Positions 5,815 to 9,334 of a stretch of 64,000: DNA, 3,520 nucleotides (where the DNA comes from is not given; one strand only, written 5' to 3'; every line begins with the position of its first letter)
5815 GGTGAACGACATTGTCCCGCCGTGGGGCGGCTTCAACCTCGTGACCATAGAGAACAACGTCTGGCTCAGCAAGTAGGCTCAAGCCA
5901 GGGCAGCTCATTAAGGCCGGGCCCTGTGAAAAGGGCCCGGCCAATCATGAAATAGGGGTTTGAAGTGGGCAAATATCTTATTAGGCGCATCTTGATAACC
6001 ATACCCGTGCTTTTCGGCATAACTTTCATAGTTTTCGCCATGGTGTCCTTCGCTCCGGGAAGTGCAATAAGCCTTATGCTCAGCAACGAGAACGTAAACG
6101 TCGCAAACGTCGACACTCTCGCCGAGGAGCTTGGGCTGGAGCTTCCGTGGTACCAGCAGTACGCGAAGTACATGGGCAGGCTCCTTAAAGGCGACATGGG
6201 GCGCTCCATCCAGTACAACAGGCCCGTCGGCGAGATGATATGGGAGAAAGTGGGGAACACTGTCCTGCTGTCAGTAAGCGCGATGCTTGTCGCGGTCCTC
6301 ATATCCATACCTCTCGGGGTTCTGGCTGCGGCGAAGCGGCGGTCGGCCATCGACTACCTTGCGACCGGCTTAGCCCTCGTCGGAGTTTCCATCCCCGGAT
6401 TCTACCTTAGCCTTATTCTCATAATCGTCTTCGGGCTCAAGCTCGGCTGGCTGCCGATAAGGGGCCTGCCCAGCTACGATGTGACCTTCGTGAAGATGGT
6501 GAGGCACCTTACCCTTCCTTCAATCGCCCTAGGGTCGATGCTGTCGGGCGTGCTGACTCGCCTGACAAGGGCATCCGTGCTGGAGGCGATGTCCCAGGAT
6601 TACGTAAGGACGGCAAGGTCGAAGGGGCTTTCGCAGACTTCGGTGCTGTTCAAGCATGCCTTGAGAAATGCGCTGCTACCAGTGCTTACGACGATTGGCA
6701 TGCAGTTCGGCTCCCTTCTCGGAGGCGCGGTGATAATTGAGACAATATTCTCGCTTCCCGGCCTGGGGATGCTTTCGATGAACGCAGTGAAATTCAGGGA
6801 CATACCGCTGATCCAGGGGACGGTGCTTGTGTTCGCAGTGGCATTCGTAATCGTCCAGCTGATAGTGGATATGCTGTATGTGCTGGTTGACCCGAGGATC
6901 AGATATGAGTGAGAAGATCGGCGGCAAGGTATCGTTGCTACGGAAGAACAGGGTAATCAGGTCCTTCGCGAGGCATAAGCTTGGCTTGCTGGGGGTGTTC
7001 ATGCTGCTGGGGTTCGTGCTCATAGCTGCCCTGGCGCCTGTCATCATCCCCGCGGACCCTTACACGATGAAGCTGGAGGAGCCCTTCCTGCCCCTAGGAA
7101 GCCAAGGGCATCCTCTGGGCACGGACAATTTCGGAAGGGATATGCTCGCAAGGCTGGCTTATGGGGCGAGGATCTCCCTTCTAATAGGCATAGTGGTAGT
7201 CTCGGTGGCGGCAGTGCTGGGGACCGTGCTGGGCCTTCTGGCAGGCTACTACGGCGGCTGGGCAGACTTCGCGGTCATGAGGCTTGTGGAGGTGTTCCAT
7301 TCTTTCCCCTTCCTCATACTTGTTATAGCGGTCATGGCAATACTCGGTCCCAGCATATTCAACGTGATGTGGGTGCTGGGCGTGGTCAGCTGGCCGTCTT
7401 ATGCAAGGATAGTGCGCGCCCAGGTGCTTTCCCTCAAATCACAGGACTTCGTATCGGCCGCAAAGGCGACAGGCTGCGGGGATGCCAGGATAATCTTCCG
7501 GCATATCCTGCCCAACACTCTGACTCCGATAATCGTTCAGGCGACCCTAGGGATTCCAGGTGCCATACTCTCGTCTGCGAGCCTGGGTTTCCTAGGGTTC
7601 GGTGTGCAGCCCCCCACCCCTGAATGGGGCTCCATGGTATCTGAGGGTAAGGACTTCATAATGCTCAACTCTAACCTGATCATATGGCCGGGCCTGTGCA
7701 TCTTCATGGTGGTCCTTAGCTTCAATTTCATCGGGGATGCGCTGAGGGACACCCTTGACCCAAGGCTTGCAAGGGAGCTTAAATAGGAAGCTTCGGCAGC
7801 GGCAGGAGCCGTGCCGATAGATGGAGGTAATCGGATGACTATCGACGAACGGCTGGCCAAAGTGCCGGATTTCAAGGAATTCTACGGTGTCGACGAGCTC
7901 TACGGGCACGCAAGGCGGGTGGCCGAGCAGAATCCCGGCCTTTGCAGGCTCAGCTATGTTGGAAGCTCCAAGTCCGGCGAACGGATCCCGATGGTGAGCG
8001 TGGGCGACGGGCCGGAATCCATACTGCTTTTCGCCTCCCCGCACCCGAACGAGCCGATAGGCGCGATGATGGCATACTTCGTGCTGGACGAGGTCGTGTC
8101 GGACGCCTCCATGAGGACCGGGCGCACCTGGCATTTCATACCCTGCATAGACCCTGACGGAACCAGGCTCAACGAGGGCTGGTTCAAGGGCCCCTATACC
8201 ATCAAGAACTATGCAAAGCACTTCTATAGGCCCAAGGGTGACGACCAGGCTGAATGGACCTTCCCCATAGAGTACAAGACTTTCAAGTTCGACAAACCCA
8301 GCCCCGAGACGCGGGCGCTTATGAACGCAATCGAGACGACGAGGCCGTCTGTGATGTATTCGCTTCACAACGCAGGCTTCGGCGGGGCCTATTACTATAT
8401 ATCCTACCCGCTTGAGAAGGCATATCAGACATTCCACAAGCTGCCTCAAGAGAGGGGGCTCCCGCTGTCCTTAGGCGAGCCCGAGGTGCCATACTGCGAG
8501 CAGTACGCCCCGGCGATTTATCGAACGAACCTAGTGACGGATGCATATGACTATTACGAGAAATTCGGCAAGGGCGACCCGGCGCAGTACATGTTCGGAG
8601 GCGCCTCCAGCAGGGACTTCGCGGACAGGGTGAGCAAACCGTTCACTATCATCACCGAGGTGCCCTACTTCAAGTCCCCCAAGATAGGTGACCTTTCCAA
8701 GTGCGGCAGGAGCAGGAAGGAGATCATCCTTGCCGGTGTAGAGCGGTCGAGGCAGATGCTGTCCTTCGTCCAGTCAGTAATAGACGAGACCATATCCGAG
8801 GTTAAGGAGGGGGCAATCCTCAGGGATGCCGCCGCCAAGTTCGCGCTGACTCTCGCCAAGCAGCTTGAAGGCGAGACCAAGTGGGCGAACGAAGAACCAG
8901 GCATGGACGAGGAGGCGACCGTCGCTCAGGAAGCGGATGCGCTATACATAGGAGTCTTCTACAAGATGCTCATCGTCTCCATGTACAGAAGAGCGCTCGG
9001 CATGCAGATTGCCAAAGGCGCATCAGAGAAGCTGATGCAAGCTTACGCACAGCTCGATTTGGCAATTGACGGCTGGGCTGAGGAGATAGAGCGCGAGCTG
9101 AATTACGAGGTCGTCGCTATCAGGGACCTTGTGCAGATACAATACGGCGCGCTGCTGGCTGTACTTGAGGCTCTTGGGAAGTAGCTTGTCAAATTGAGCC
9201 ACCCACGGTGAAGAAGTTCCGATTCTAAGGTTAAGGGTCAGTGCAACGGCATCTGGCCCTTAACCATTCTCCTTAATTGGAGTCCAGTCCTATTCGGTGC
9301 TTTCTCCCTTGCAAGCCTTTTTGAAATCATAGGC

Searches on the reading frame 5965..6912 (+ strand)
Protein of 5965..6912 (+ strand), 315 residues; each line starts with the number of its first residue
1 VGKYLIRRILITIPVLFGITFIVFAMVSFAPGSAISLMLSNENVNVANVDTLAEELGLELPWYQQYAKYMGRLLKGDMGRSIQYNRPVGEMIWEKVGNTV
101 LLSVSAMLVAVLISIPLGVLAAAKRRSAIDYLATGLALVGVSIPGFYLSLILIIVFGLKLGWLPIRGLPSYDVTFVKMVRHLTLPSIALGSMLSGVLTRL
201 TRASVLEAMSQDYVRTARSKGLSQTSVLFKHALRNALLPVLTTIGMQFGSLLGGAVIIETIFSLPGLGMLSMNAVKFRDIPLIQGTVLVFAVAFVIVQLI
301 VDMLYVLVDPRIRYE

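Call 17: search_protein_families(library=pfam, proteins=[window:5965-6912:+])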
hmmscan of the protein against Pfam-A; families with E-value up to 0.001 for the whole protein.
window:5965-6912:+ (315 aa): 2 families
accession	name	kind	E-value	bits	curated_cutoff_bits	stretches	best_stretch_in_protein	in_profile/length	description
PF00528.27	BPD_transp_1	-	3e-40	138.4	26.4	1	115-313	2-183/184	Binding-protein-dependent transport system inner membrane component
PF19300.4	BPD_transp_1_N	-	3.3e-07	30.9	23.8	1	1-78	1-77/114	Binding-prot-dependent transport system membrane comp, N-term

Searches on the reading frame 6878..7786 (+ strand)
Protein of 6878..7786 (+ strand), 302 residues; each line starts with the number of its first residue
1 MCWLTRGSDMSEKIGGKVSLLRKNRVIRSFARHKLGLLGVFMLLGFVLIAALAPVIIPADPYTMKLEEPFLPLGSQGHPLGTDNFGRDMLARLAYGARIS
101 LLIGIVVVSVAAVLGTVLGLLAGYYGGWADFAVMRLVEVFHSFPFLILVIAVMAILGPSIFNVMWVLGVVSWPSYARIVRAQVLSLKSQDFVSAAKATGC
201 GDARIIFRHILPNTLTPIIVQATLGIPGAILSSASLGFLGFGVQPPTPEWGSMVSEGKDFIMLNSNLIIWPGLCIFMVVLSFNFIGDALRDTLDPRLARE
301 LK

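Call 17: search_protein_families(library=pfam, proteins=[window:6878-7786:+])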
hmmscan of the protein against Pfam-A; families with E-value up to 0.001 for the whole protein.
window:6878-7786:+ (302 aa): 2 families
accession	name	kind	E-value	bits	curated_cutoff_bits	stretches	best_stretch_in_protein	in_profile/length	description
PF00528.27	BPD_transp_1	-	8.2e-35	120.6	26.4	1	115-298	1-183/184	Binding-protein-dependent transport system inner membrane component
PF12911.12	OppC_N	-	5.5e-08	33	23.9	1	25-67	5-47/53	N-terminal TM domain of oligopeptide transport permease C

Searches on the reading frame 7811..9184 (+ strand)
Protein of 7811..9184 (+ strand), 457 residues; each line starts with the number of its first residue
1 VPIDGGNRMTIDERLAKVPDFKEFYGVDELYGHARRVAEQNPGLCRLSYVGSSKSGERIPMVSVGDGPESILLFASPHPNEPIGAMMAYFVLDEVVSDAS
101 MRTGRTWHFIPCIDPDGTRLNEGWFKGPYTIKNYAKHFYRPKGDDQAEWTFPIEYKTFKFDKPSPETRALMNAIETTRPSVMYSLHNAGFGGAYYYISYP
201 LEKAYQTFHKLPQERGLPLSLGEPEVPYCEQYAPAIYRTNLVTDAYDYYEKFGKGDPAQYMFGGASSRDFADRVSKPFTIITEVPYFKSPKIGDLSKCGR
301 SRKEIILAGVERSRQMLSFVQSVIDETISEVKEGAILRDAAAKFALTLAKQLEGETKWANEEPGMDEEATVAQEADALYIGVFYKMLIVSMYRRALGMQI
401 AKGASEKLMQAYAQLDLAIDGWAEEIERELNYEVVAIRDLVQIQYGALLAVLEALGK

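Call 17: search_protein_families(library=pfam, proteins=[window:7811-9184:+])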
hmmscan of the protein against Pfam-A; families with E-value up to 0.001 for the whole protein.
window:7811-9184:+ (457 aa): 1 family
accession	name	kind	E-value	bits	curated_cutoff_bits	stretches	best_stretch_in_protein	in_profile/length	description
PF00246.29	Peptidase_M14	-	2.4e-09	37.7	21.6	1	34-191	5-187/286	Zinc carboxypeptidase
